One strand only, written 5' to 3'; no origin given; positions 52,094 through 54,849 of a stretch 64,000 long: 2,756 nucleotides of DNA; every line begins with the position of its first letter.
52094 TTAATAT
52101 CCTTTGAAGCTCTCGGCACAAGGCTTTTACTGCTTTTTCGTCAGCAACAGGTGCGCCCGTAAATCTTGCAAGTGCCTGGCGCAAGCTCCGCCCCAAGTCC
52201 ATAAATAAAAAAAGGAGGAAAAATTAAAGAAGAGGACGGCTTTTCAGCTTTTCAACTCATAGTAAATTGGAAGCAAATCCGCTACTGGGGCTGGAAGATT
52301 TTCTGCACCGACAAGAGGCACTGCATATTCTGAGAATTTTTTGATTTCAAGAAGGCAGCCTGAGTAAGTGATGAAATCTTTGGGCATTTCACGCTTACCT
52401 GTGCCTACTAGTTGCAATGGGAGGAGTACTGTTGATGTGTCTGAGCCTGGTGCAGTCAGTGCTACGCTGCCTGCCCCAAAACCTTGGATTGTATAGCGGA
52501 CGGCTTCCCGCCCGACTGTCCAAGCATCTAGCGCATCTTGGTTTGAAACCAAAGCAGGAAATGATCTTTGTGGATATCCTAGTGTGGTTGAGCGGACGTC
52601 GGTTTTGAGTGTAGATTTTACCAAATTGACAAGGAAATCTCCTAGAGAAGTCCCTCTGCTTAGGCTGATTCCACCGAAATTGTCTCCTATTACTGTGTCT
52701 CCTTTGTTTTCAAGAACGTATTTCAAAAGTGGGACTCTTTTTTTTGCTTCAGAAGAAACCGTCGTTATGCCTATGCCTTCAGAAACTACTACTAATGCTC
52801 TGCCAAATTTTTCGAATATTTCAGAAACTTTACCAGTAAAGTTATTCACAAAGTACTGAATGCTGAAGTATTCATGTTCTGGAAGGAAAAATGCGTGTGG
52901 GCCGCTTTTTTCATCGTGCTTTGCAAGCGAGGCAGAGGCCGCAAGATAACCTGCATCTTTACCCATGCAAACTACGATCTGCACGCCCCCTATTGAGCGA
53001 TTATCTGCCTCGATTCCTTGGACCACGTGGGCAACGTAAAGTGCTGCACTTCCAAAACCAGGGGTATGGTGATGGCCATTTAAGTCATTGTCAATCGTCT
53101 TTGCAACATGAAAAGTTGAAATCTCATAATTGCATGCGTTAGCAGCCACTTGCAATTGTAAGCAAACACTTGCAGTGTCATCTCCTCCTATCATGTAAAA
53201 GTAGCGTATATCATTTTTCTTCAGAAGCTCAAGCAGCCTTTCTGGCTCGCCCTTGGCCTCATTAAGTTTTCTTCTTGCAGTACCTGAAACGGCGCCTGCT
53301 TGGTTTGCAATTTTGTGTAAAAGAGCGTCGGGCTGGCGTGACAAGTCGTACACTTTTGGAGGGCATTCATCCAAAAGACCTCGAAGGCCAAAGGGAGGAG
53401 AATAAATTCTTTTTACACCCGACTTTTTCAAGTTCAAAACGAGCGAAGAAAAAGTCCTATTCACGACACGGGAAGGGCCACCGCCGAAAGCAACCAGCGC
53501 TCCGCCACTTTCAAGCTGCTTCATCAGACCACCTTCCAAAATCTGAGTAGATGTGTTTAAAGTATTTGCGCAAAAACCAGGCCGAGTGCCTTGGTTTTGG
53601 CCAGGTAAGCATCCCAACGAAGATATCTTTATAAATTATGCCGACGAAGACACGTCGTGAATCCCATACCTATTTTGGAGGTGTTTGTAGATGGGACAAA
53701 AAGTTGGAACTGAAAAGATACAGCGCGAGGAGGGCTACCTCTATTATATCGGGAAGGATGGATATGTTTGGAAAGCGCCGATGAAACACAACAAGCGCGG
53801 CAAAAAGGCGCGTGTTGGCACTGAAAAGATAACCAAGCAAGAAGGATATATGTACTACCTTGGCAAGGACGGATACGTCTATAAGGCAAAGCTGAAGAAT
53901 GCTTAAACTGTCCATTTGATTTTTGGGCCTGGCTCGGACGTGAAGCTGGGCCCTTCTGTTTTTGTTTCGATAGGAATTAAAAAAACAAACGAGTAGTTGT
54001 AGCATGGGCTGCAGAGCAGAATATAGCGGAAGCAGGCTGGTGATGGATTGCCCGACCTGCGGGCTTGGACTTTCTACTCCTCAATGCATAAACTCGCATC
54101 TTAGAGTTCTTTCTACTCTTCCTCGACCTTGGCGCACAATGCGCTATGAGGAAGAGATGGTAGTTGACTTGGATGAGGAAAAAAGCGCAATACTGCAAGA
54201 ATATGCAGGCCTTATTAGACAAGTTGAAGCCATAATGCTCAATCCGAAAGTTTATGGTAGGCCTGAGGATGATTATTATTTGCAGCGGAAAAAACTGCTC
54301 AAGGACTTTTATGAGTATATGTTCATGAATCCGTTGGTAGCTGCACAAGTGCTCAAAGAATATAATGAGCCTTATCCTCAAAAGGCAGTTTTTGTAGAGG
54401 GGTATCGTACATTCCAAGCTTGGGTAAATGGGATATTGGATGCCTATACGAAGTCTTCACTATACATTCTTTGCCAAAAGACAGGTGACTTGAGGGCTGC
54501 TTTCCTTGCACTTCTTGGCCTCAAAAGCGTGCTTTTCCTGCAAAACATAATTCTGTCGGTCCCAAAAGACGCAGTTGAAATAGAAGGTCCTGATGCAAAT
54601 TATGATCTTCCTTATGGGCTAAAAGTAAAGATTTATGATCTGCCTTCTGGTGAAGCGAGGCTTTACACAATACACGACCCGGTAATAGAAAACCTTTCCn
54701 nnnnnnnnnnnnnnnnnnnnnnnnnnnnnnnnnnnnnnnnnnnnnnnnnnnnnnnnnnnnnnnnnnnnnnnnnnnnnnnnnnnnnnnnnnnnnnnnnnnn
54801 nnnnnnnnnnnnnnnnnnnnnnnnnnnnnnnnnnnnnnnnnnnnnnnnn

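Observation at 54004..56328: Atypical 774-aa VirB11/FlaI-family ATPase with Zn-ribbon N-extension and long C-extension, with no adjacent membrane platform gene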

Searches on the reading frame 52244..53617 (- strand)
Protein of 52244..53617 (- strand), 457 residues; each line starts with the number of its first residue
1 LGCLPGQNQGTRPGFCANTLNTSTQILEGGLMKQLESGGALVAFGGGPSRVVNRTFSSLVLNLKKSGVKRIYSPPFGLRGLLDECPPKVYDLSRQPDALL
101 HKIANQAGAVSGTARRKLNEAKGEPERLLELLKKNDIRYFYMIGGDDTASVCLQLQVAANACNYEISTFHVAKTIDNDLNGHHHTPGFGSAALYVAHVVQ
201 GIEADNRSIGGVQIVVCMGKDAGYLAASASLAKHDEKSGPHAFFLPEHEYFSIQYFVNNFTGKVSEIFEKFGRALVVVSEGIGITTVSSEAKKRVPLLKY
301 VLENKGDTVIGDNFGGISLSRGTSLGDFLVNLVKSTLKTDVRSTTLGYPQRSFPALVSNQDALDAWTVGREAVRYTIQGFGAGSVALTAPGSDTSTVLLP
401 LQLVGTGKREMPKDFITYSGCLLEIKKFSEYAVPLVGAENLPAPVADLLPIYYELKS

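Call 3: search_protein_families(library=pfam, proteins=[window:52244-53617:-], max_evalue=0.01)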
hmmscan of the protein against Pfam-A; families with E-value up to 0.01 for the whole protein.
window:52244-53617:- (457 aa): 1 family
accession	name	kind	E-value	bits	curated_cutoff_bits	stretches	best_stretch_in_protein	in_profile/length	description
PF00365.25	PFK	-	9.6e-38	130.6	30.9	1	42-374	4-275/277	Phosphofructokinase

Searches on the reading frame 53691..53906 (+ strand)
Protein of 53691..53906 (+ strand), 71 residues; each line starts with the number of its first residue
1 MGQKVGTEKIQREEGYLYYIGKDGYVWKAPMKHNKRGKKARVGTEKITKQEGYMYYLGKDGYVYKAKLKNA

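Call 3: search_protein_families(library=pfam, proteins=[window:53691-53906:+], max_evalue=0.01)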
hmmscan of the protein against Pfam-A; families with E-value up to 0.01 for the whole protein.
window:53691-53906:+ (71 aa): 0 families

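Call 4: search_protein_families(library=ncbifam, proteins=[window:53691-53906:+], max_evalue=0.01)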
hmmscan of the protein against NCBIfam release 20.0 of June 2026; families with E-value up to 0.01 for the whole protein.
window:53691-53906:+ (71 aa): 0 families

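Call 88: search_solved_structures(query=window:53691-53906:+, max_evalue=10)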
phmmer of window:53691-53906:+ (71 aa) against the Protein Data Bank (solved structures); distinct sequences matched with E-value up to 10: 1.
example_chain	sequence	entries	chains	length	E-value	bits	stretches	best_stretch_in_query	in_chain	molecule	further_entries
7qiw_h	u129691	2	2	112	0.68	13.8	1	31-69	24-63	60S ribosomal protein eL33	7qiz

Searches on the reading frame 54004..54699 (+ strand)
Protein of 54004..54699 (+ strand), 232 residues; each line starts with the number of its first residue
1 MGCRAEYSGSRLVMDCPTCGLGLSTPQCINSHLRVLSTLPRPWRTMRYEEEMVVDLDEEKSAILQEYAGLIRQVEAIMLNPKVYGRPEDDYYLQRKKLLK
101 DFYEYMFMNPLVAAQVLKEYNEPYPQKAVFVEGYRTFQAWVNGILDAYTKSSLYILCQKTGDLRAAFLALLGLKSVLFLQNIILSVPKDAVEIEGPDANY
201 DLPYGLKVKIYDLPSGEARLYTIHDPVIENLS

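Call 78: search_protein_families(library=pfam, proteins=[window:54004-54699:+], max_evalue=1)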
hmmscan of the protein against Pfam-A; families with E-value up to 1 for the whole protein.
seq(232 aa): 0 families

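Call 87: search_solved_structures(query=window:54004-54699:+, max_evalue=10)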
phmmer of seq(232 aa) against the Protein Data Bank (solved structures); distinct sequences matched with E-value up to 10: 3.
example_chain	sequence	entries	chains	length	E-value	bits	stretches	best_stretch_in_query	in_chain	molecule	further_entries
2eps_A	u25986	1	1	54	0.055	15.9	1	15-45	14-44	POZ-, AT hook-, and zinc finger-containing protein 1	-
2yt9_A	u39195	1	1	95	0.27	13.7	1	15-38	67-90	zinc finger-containing protein 1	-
2i13_A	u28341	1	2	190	2.6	10.5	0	14-35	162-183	Aart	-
